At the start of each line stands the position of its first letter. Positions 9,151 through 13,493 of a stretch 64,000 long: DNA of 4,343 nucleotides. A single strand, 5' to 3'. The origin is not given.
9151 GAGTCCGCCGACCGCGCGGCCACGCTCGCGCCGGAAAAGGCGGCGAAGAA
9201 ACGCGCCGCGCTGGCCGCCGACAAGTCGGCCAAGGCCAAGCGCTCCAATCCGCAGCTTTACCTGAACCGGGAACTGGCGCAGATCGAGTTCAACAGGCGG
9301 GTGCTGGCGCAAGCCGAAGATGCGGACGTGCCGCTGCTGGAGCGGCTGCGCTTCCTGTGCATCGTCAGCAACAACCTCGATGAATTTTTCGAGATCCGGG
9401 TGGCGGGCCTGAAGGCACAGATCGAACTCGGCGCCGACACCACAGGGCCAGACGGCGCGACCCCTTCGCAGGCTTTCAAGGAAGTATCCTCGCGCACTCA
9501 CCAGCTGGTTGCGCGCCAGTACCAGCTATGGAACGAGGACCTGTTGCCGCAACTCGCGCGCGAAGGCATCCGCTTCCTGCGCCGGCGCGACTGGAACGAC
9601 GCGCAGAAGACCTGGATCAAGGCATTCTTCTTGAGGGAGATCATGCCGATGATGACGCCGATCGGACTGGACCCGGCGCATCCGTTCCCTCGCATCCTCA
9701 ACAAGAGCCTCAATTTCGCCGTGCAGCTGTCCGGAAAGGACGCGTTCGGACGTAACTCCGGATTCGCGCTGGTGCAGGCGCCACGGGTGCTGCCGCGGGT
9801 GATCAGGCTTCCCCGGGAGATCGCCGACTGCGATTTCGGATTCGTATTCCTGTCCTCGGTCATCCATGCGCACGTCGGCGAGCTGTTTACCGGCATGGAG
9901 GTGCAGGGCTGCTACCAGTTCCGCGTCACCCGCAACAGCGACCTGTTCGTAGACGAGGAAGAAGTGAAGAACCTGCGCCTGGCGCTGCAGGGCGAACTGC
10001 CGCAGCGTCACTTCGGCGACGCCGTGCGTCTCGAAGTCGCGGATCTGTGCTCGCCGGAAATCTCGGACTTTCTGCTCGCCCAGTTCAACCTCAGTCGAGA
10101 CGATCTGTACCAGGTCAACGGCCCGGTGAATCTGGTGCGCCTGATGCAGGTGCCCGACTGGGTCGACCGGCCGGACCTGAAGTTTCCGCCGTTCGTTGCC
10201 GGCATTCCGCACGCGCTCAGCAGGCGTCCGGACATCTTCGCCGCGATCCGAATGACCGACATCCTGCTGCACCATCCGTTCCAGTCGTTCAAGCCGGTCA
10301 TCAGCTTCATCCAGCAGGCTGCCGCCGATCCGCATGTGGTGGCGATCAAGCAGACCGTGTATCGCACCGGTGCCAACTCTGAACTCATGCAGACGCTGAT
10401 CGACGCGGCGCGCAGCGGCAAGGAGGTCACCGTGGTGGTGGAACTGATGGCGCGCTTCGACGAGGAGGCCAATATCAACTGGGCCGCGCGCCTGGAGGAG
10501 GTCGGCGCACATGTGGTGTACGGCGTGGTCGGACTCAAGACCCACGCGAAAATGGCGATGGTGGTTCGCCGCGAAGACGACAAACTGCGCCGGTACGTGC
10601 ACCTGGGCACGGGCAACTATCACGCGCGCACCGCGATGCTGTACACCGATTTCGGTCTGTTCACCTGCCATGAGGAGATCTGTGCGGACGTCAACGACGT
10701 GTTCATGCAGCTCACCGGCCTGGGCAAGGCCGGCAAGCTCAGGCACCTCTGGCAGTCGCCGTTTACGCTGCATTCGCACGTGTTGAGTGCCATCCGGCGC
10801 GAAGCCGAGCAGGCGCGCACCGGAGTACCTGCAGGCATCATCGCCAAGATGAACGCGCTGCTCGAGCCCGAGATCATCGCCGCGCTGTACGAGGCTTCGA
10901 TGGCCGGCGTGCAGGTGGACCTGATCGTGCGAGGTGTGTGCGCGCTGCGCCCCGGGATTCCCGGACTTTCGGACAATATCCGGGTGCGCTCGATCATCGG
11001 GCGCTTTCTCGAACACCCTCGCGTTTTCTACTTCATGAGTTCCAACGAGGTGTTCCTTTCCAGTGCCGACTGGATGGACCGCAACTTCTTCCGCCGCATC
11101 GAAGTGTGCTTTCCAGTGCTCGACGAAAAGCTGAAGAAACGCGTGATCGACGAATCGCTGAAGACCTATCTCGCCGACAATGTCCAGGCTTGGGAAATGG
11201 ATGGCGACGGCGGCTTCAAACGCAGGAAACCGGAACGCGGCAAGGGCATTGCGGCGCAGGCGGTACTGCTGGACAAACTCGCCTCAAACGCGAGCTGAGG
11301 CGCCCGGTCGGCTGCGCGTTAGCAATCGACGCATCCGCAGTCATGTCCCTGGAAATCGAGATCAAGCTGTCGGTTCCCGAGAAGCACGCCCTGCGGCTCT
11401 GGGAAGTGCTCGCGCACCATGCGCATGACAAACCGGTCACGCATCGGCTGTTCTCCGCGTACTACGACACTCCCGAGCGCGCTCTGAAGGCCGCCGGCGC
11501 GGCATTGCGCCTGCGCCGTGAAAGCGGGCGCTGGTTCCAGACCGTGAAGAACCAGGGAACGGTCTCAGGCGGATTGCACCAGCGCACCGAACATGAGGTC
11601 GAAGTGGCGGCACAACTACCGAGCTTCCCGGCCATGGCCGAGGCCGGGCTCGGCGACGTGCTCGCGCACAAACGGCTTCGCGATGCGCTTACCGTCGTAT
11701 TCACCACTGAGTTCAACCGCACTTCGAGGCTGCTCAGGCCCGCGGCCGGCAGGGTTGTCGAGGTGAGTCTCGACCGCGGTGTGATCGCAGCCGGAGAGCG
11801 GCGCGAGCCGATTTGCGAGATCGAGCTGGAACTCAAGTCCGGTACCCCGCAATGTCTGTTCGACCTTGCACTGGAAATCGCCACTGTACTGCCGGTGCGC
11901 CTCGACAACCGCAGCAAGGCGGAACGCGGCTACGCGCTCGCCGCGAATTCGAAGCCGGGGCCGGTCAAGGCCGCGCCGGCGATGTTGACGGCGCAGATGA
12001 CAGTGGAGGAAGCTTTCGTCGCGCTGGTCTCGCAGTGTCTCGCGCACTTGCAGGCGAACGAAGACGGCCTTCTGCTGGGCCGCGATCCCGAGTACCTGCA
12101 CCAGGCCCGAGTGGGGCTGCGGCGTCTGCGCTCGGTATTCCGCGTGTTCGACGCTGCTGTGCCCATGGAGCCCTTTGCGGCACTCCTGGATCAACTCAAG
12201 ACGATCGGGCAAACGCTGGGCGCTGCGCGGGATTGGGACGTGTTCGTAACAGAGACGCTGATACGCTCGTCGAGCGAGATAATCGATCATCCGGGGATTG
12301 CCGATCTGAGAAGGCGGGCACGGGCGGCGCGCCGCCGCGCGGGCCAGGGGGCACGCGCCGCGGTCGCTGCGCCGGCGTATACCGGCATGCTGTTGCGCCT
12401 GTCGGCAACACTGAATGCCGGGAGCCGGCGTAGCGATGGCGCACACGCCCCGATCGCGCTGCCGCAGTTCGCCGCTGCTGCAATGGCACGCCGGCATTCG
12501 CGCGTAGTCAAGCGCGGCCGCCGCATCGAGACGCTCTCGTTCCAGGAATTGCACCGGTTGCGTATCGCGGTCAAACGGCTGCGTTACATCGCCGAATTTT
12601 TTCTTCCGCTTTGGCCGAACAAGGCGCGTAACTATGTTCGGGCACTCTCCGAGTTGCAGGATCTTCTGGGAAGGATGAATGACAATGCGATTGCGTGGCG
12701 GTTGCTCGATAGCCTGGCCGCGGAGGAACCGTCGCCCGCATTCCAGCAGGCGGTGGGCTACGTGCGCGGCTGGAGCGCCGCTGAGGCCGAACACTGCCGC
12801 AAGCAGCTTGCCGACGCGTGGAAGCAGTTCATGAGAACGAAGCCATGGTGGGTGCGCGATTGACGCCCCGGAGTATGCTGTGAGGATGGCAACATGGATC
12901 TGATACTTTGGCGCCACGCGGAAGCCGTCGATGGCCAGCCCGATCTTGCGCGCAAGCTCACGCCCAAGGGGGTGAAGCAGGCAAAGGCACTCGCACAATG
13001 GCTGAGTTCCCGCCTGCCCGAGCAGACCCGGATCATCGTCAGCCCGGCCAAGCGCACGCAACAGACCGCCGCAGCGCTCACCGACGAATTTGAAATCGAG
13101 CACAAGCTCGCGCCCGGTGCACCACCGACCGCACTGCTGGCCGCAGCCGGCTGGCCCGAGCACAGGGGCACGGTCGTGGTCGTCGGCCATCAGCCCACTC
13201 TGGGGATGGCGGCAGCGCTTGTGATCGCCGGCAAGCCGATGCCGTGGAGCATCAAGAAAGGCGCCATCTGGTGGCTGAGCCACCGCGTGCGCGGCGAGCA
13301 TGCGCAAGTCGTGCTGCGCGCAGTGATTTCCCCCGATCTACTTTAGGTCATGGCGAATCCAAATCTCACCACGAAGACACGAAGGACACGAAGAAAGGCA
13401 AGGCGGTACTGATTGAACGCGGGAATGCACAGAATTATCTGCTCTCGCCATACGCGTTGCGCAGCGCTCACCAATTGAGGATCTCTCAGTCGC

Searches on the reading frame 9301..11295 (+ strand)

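Call 53: search_protein_families(library=pfam, proteins=[window:9301-11295:+])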
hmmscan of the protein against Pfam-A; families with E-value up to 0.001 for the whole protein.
window:9301-11295:+ (665 aa): 5 families
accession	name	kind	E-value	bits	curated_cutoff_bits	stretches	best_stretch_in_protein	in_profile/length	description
PF17941.7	PP_kinase_C_1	-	1.3e-75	253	25.7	1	311-474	1-164/167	Polyphosphate kinase C-terminal domain 1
PF13090.12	PP_kinase_C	-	1.3e-61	207.4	25.8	1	485-653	3-172/172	Polyphosphate kinase C-terminal domain 2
PF02503.22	PP_kinase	-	1.4e-61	207.9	31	1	102-284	2-183/183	Polyphosphate kinase middle domain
PF13089.11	PP_kinase_N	-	3.2e-30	105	23.8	1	2-92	16-106/107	Polyphosphate kinase N-terminal domain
PF13091.12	PLDc_2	-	2.1e-09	37.8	27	1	354-471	17-131/132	PLD-like domain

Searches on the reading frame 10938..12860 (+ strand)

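Call 53: search_protein_families(library=pfam, proteins=[window:10938-12860:+])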
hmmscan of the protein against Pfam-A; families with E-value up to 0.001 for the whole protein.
window:10938-12860:+ (641 aa): 2 families
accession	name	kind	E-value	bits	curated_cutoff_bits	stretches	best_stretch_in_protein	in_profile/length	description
PF05235.19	CHAD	-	9.9e-59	199.5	25.6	1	363-590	2-227/228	CHAD domain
PF01928.26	CYTH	-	1.2e-24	87.6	23.2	1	138-332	2-179/179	CYTH domain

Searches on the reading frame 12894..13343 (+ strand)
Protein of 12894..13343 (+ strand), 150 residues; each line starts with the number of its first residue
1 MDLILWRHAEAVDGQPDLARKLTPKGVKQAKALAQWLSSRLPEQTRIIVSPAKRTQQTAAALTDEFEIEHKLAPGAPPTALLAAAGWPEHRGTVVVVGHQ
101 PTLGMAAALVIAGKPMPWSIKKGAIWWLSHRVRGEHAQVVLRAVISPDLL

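Call 53: search_protein_families(library=pfam, proteins=[window:12894-13343:+])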
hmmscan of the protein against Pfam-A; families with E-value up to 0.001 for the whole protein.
window:12894-13343:+ (150 aa): 1 family
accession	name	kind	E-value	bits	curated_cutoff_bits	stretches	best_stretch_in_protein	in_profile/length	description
PF00300.27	His_Phos_1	-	3.2e-11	43.7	21.7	1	4-73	2-74/194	Histidine phosphatase superfamily (branch 1)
